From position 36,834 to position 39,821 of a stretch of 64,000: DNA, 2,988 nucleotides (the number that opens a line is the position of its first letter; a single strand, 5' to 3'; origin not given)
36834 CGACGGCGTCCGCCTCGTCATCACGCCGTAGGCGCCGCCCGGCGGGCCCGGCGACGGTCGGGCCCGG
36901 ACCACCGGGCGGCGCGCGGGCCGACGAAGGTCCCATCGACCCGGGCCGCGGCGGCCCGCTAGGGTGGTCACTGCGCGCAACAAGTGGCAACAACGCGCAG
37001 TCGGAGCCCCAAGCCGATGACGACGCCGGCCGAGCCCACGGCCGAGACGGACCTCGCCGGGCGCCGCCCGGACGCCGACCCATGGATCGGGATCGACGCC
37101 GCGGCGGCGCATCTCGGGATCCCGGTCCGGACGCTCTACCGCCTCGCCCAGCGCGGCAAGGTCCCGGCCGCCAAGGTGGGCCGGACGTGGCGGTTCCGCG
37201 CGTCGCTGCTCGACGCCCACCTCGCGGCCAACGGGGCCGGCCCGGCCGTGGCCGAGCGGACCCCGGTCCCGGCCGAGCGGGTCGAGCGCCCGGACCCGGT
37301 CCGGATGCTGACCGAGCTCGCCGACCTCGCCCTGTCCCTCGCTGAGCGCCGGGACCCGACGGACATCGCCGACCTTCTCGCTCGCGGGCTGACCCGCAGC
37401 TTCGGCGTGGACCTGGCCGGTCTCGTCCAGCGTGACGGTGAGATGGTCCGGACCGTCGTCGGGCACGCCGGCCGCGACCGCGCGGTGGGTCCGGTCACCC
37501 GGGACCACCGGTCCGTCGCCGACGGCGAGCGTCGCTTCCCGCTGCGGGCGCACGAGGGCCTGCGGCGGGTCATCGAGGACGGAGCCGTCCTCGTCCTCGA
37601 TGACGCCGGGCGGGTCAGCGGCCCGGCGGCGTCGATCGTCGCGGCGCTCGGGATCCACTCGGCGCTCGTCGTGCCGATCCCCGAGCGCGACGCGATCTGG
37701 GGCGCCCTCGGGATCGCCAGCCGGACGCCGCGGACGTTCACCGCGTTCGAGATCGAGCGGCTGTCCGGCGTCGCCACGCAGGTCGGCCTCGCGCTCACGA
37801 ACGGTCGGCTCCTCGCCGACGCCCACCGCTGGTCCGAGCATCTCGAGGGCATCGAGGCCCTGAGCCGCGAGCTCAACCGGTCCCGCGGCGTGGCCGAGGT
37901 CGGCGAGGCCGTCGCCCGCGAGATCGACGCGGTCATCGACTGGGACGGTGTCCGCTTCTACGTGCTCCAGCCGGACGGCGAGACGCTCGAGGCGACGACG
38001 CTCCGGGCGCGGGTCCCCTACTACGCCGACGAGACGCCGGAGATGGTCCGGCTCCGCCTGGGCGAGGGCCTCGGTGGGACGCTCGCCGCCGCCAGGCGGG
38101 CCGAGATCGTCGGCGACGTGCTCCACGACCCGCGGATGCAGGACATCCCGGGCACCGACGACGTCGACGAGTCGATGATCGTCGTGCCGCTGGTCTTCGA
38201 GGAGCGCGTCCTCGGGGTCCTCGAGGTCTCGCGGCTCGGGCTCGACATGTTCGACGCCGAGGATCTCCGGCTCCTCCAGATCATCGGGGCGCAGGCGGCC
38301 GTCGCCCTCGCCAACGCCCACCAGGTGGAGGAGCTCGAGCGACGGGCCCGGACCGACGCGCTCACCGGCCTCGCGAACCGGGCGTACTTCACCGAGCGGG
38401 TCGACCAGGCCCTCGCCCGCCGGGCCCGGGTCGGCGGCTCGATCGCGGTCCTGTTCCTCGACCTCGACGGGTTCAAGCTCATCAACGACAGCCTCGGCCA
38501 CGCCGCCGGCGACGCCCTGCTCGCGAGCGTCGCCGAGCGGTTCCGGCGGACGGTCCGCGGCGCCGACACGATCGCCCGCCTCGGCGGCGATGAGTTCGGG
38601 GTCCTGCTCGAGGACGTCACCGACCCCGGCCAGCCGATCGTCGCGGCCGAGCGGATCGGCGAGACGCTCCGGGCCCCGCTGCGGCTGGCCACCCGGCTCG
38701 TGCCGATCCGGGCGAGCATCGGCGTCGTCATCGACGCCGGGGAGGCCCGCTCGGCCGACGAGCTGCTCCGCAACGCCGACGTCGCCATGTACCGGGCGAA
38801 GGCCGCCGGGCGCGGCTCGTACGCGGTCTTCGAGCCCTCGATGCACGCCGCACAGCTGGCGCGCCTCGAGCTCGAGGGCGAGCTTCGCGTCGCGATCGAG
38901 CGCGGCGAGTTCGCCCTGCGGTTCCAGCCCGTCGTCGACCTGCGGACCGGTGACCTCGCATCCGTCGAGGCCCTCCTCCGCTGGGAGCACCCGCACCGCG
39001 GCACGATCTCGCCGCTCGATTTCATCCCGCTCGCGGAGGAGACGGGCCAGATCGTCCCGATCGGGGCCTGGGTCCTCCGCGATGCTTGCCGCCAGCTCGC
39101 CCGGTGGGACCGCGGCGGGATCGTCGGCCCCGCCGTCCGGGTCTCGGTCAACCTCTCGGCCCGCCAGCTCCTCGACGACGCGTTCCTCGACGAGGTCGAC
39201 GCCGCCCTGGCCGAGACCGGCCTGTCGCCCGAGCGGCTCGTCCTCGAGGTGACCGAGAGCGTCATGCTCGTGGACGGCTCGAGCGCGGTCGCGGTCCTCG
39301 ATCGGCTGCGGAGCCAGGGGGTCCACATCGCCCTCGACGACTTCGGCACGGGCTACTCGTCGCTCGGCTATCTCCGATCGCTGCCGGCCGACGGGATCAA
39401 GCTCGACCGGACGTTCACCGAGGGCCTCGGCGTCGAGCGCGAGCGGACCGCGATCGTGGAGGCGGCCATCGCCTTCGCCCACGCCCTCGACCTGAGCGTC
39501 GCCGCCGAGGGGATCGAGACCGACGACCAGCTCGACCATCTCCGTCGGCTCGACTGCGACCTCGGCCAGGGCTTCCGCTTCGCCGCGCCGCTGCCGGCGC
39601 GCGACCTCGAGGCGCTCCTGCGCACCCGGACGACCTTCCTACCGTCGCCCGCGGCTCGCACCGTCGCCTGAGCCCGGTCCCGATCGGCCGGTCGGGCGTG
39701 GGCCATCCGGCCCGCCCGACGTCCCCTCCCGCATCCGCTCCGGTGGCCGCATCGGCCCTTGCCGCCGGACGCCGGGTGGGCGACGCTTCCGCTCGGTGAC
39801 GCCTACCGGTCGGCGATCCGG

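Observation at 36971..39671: Excisionase-type HTH fused to GAF-GAF-GGDEF-EAL, preceded by a CAACAA-repeat hairpin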

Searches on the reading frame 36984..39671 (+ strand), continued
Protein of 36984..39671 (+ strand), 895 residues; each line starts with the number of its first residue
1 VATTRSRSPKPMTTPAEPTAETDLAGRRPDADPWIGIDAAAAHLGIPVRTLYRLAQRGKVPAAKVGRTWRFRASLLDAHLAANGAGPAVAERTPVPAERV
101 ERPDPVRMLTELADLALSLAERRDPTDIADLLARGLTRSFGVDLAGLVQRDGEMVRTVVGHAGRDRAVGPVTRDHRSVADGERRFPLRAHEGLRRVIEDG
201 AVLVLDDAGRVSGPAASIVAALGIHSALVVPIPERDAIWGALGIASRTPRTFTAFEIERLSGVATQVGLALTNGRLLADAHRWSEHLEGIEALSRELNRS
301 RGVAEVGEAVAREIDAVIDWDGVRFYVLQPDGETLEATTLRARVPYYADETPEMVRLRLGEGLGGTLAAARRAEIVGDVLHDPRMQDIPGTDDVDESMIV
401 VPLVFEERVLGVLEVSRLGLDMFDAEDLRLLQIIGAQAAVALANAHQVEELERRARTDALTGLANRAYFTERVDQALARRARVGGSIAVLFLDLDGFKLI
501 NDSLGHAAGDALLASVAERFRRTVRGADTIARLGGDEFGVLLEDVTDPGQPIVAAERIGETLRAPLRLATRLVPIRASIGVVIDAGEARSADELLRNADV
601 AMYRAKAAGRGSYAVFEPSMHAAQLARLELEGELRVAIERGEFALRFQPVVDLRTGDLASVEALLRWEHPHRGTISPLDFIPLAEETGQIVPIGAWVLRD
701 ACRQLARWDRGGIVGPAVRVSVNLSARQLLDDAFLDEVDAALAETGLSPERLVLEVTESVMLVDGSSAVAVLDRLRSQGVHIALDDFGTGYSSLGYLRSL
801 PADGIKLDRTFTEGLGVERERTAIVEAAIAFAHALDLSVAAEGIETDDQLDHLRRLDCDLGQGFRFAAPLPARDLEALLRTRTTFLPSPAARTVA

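Call 24: find_encoding_contigs(protein=P0036, flank=2500, max_places=2)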
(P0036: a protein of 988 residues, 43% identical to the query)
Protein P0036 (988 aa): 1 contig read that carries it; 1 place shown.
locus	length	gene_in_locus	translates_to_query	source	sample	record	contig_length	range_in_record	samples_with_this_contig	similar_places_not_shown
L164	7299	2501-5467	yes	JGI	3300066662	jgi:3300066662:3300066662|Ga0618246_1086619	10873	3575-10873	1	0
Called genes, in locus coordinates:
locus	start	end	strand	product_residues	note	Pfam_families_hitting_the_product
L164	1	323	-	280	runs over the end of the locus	PF01925:TauE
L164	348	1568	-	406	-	PF07690:MFS_1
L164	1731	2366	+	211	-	PF01396:Zn_ribbon_Top1 (faint)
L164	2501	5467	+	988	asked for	PF01590:GAF, PF13185:GAF_2, PF01590:GAF, PF13185:GAF_2, PF01590:GAF, PF13185:GAF_2, PF13492:GAF_3, PF00990:GGDEF, +2 more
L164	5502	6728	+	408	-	PF00291:PALP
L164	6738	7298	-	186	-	?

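Call 25: find_encoding_contigs(protein=P0061, flank=2500, max_places=2)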
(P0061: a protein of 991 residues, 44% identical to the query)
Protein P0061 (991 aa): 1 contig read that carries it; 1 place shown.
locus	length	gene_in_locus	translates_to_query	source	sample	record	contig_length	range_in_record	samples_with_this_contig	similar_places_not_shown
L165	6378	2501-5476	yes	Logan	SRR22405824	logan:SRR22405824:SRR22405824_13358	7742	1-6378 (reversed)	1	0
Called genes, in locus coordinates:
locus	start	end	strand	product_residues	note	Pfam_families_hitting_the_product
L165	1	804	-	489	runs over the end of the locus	PF01979:Amidohydro_1, PF07969:Amidohydro_3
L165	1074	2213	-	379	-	PF07690:MFS_1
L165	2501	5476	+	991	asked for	PF01590:GAF, PF13185:GAF_2, PF13492:GAF_3, PF01590:GAF, PF13185:GAF_2, PF01590:GAF, PF13185:GAF_2, PF00990:GGDEF, +3 more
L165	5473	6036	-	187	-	PF00565:SNase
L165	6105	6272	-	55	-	-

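Call 26: find_encoding_contigs(protein=P0071, flank=2500, max_places=2)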
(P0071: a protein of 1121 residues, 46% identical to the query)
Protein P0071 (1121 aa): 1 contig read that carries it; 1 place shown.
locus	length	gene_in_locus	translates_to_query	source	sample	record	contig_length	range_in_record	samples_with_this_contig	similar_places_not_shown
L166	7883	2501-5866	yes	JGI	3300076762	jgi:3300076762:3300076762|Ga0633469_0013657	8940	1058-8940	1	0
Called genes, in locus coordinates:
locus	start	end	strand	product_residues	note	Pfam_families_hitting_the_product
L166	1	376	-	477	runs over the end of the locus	?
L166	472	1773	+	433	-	PF00211:Guanylate_cyc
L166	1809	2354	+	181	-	PF08002:DUF1697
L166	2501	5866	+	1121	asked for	PF01590:GAF, PF13185:GAF_2, PF13492:GAF_3 (weak), PF01590:GAF, PF13185:GAF_2, PF13492:GAF_3, PF00990:GGDEF, PF00563:EAL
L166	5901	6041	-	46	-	-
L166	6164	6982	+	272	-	PF00561:Abhydrolase_1, PF12146:Hydrolase_4, PF12697:Abhydrolase_6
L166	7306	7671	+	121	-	PF12840:HTH_20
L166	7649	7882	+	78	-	?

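Call 55: list_cluster_members(proteins=[window:37017-39671:+])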
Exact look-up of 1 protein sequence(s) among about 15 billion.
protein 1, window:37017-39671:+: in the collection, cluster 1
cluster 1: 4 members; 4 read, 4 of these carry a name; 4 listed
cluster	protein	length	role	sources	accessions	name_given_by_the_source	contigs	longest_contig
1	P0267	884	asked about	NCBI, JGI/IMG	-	diguanylate cyclase (GGDEF)-like protein/excisionase family DNA binding protein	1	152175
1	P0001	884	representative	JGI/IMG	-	diguanylate cyclase (GGDEF)-like protein/excisionase family DNA binding protein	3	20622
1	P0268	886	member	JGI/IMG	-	diguanylate cyclase (GGDEF)-like protein/excisionase family DNA binding protein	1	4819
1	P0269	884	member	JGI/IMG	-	diguanylate cyclase (GGDEF)-like protein/excisionase family DNA binding protein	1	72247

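Call 67: find_encoding_contigs(protein=P0058, flank=1500, max_places=1)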
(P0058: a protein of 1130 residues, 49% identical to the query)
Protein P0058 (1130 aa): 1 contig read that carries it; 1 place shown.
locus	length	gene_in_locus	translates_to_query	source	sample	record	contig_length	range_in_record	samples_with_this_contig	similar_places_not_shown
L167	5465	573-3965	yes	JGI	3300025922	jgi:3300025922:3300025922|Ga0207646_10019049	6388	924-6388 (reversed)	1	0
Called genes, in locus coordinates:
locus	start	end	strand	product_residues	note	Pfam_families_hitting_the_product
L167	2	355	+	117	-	?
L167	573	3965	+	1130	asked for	PF01590:GAF, PF13185:GAF_2, PF13492:GAF_3, PF01590:GAF, PF13185:GAF_2, PF13492:GAF_3, PF00990:GGDEF, PF00563:EAL, +1 more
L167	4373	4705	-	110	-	-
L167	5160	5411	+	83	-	-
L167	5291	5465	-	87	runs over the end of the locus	-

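Call 68: find_encoding_contigs(protein=P0070, flank=1500, max_places=1)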
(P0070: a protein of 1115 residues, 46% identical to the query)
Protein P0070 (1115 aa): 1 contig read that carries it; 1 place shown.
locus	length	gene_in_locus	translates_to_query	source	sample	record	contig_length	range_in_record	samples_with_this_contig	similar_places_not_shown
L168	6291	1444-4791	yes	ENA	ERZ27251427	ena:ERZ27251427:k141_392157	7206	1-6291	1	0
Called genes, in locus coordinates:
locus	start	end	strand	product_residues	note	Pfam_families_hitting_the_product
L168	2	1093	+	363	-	?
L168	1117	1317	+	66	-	-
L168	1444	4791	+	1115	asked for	PF01590:GAF, PF13185:GAF_2, PF13492:GAF_3, PF01590:GAF, PF13185:GAF_2, PF13492:GAF_3 (weak), PF00990:GGDEF, PF00563:EAL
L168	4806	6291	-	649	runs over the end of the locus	PF17248:DUF5317, PF05977:MFS_3, PF07690:MFS_1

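Call 69: find_encoding_contigs(protein=P0013, flank=6000, max_places=1)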
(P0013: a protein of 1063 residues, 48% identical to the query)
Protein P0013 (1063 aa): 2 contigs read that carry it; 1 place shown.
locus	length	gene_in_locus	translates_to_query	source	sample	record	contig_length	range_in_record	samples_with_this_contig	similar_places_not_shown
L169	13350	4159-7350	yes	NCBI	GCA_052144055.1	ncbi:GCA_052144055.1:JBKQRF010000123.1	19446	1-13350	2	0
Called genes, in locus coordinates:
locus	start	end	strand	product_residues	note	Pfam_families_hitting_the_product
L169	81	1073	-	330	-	-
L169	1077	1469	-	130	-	-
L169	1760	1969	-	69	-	-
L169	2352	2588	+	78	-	-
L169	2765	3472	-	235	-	PF00027:cNMP_binding, PF13545:HTH_Crp_2, PF00325:Crp (faint)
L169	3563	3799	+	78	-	-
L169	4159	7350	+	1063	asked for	PF12728:HTH_17, PF01590:GAF, PF13185:GAF_2, PF13492:GAF_3, PF13185:GAF_2, PF01590:GAF, PF13185:GAF_2, PF13492:GAF_3, +4 more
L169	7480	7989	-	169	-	PF12867:DinB_2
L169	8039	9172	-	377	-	PF01321:Creatinase_N, PF00557:Peptidase_M24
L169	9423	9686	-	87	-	PF02597:ThiS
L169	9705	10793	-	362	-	PF15902:Sortilin-Vps10 (faint), PF02012:BNR (faint)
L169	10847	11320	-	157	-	PF00578:AhpC-TSA, PF08534:Redoxin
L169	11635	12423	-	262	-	PF01988:VIT1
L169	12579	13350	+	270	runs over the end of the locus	PF03988:DUF347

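Call 70: find_encoding_contigs(protein=P0006, flank=10000, max_places=1)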
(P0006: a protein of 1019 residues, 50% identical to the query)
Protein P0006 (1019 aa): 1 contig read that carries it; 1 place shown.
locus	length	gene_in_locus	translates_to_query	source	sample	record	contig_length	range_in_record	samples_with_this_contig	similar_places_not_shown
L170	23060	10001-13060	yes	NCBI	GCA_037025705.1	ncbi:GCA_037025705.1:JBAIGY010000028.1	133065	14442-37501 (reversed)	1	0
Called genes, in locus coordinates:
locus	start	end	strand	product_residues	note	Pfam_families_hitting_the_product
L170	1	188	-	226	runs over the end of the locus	PF18462:DUF5612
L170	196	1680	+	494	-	PF00206:Lyase_1, PF14698:ASL_C2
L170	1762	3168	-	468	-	PF00202:Aminotran_3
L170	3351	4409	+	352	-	PF01118:Semialdhyde_dh, PF22698:Semialdhyde_dhC_1, PF02774:Semialdhyde_dhC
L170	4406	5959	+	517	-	PF01960:ArgJ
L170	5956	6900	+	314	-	PF00696:AA_kinase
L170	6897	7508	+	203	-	PF01316:Arg_repressor, PF02863:Arg_repressor_C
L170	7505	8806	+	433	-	PF00764:Arginosuc_synth, PF20979:Arginosuc_syn_C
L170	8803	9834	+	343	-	PF02729:OTCace_N, PF00185:OTCace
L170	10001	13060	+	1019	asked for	PF12728:HTH_17, PF01590:GAF, PF01590:GAF, PF13185:GAF_2, PF01590:GAF, PF13185:GAF_2, PF00990:GGDEF, PF00563:EAL, +4 more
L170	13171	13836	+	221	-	PF11290:DUF3090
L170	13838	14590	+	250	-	-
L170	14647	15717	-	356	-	PF12679:ABC2_membrane_2, PF12698:ABC2_membrane_3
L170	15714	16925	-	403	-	PF00005:ABC_tran, PF13304:AAA_21 (faint)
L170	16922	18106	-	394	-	PF10633:NPCBM_assoc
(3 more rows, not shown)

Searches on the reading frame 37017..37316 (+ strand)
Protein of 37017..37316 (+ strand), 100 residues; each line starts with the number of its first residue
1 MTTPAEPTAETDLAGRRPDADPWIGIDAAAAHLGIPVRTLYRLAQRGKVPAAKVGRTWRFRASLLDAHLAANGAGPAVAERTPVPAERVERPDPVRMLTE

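Call 40: predict_structure(alignment_id=A3)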
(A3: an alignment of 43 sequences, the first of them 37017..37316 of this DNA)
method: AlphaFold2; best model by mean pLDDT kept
length: 100 residues; sequences in the alignment: 43
mean_pLDDT: 70.2   pTM: 0.47
mean pLDDT of the five models: 70.2, 69.2, 69.0, 68.2, 68.0
residues with pLDDT >= 90: 10; 70-90: 42; 50-70: 35; < 50: 13
segments of 3 or more residues with pLDDT < 50: 14-16, 75-77
pLDDT, mean of each block of 10 residues (from residue 1): 53 51 86 90 88 88 84 57 53 52
secondary structure, 60 per line:
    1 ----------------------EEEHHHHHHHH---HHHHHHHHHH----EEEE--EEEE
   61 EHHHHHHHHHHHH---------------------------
elements in order: E23-25 H26-33 H37-46 E51-54 E57-61 H62-73
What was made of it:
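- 37083..37232 (+): HTH_17 winged helix (beta-alpha-alpha-beta-beta-alpha). The recognition helix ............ is at 37122-37157 and the wing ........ is at 37173-37196. AF2 pLDDT is 84-90 for residues 21-70 (call 40).
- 37233..37352 (+): Linker between the HTH and the first GAF domain. It is low-complexity and variable in length. pLDDT is about 52-57 for residues 71-100 (call 40).
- On HTH_17 / excisionase-BldC type winged helix: The AF2 model has E23-25, H26-33, H37-46, E51-54, E57-61 and H62-73, with pLDDT 84-90 (call 40).
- On Classical MerR regulators: There is no coiled coil after the wing; the linker is disordered (call 40).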
